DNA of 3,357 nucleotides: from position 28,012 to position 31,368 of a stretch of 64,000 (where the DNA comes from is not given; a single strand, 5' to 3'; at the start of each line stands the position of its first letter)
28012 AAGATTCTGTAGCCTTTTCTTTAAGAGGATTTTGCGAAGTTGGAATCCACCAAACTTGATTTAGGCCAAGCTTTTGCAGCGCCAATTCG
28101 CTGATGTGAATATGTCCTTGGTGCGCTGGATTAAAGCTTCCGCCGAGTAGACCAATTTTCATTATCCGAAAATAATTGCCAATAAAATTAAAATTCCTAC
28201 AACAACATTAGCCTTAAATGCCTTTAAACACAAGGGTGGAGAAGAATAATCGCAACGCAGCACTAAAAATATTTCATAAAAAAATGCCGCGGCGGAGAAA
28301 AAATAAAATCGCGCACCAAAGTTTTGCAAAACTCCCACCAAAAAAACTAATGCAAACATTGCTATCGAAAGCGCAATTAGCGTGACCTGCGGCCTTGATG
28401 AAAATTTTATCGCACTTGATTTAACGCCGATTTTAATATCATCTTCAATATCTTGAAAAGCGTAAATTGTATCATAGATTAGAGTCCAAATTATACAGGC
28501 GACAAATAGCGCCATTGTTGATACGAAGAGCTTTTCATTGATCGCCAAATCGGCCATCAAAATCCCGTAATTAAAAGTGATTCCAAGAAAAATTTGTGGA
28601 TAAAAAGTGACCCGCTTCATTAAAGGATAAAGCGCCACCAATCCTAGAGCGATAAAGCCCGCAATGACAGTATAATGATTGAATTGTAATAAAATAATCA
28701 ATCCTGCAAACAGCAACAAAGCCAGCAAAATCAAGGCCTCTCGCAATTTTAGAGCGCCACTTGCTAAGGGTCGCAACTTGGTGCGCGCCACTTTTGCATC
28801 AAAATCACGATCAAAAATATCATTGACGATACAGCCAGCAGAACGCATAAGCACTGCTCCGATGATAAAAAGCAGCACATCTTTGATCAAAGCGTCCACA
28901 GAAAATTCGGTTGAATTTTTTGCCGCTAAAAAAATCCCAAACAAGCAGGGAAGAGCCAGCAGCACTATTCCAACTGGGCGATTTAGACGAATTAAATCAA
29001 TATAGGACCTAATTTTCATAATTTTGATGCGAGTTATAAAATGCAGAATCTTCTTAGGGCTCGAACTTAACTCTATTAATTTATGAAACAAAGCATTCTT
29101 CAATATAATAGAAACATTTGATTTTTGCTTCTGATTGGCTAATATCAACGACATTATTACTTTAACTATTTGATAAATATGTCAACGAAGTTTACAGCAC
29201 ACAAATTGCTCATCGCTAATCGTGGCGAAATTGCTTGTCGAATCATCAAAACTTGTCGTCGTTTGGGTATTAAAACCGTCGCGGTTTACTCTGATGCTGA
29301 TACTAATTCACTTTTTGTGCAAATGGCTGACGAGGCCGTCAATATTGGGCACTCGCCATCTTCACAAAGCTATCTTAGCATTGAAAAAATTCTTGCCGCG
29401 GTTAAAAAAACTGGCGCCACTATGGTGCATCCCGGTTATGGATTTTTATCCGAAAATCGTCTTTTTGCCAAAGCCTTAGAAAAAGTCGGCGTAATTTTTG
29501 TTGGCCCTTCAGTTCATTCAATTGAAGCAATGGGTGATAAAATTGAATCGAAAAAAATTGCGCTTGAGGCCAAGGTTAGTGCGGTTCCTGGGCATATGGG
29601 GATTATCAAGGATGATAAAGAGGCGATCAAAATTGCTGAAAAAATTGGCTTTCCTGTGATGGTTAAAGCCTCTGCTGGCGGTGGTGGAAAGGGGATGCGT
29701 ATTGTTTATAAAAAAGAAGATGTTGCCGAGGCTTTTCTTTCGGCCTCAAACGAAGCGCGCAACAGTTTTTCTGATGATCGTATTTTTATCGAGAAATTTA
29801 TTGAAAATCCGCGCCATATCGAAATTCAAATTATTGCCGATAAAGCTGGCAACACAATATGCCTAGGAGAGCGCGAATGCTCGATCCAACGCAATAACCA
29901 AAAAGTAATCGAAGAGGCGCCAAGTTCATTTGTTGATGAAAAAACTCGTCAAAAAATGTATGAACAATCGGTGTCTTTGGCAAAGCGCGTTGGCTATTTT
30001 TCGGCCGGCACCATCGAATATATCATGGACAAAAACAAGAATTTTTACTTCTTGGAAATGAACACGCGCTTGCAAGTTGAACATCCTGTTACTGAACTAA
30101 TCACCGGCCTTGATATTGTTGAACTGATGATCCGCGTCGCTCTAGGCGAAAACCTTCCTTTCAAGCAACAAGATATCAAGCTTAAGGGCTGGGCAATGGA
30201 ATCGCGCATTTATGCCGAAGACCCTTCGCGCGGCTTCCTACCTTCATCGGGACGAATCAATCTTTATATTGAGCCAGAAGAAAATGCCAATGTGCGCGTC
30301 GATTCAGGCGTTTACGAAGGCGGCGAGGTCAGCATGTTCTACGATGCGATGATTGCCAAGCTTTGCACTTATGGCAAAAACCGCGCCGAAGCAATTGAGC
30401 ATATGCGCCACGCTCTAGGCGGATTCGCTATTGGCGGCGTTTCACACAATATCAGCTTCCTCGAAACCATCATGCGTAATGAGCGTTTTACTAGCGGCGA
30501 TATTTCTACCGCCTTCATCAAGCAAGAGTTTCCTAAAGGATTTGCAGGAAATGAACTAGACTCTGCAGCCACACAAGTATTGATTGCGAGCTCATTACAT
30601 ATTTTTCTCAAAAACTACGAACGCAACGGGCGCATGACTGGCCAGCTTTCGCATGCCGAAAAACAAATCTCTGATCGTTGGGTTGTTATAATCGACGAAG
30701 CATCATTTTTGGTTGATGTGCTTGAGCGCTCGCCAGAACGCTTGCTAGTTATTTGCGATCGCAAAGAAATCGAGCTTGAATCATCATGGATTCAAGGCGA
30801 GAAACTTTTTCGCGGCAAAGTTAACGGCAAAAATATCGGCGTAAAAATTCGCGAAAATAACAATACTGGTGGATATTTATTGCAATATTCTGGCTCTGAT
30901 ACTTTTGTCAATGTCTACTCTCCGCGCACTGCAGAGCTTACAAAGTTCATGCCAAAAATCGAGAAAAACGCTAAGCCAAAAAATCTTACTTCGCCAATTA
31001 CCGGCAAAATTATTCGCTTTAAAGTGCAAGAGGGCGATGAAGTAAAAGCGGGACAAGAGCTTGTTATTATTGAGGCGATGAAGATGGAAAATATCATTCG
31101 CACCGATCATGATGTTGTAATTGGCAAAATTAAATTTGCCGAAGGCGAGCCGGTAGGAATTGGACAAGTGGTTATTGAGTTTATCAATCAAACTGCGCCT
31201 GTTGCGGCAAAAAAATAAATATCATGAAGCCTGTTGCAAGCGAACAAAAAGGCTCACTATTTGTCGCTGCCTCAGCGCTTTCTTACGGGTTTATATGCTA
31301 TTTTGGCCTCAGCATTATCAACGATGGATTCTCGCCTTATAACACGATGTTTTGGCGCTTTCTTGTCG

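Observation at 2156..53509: Modular long-hairpin element superfamily: conserved clamp and cores, copy-specific stems that are always mirrored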

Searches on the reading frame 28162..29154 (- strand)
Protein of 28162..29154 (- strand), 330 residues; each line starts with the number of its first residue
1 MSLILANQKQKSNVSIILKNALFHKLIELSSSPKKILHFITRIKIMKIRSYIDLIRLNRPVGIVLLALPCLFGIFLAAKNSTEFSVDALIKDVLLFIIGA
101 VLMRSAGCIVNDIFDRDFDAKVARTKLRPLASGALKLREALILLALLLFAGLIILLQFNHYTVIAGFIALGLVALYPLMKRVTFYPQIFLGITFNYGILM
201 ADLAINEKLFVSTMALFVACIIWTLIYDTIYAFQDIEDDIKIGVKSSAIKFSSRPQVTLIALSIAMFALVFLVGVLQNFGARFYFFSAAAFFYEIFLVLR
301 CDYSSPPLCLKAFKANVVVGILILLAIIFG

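Call 61: find_encoding_contigs(protein=window:28162-29154:-, flank=10000, max_places=2)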
Protein window:28162-29154:- (330 aa): 11 contigs read that carry it; 2 places shown.
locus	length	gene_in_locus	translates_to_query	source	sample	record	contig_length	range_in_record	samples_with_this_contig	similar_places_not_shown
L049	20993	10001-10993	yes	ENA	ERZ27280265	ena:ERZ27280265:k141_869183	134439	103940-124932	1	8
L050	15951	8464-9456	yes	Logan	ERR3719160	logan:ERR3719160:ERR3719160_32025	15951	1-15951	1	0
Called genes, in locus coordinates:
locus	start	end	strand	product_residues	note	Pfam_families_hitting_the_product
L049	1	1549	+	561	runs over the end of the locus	PF04326:SLFN_AlbA_2, PF13749:HATPase_c_4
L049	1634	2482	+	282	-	PF08543:Phos_pyr_kin, PF00294:PfkB (weak), PF02110:HK (faint)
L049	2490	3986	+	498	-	-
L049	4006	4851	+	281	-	PF02498:Bro-N (weak)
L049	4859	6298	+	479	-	PF00483:NTP_transferase, PF22640:ManC_GMP_beta-helix, PF01050:MannoseP_isomer, PF07883:Cupin_2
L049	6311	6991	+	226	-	PF03379:CcmB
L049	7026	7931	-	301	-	PF00892:EamA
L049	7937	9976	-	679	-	PF00289:Biotin_carb_N, PF02222:ATP-grasp, PF02786:CPSase_L_D2, PF08443:RimK (weak), PF07478:Dala_Dala_lig_C, PF02785:Biotin_carb_C, PF18140:PCC_BT, PF00364:Biotin_lipoyl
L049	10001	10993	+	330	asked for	PF01040:UbiA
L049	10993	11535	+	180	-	PF01467:CTP_transf_like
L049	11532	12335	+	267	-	PF01026:TatD_DNase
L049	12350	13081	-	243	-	-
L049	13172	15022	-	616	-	PF00664:ABC_membrane, PF02463:SMC_N (weak), PF00005:ABC_tran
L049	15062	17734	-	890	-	PF00133:tRNA-synt_1, PF09334:tRNA-synt_1g, PF13603:tRNA-synt_1_2, PF00133:tRNA-synt_1, PF08264:Anticodon_1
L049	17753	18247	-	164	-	PF12100:DUF3576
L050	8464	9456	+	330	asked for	PF01040:UbiA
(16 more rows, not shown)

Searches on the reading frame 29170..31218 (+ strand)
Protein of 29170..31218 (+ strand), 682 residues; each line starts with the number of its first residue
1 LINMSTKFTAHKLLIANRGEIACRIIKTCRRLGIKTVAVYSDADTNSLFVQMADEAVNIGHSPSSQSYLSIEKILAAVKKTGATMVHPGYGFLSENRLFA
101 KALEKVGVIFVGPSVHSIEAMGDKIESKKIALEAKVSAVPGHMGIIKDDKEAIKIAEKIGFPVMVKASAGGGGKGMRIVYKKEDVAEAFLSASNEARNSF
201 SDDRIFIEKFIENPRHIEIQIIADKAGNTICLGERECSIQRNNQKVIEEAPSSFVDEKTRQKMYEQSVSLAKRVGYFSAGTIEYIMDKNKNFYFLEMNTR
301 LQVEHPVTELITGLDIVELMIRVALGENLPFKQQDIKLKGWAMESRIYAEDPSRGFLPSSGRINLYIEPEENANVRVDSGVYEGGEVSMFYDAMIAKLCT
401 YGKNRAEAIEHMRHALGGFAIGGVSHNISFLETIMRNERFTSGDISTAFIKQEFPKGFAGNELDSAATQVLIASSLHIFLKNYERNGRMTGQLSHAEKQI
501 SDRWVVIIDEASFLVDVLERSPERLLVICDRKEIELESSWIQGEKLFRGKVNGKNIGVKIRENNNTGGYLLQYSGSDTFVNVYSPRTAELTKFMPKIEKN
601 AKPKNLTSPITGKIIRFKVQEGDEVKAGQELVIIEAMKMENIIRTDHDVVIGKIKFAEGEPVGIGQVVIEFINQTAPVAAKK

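Call 60: find_encoding_contigs(protein=window:29170-31218:+, flank=10000, max_places=3)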
Protein window:29170-31218:+ (682 aa): no gene with exactly this product is on record in the collection.
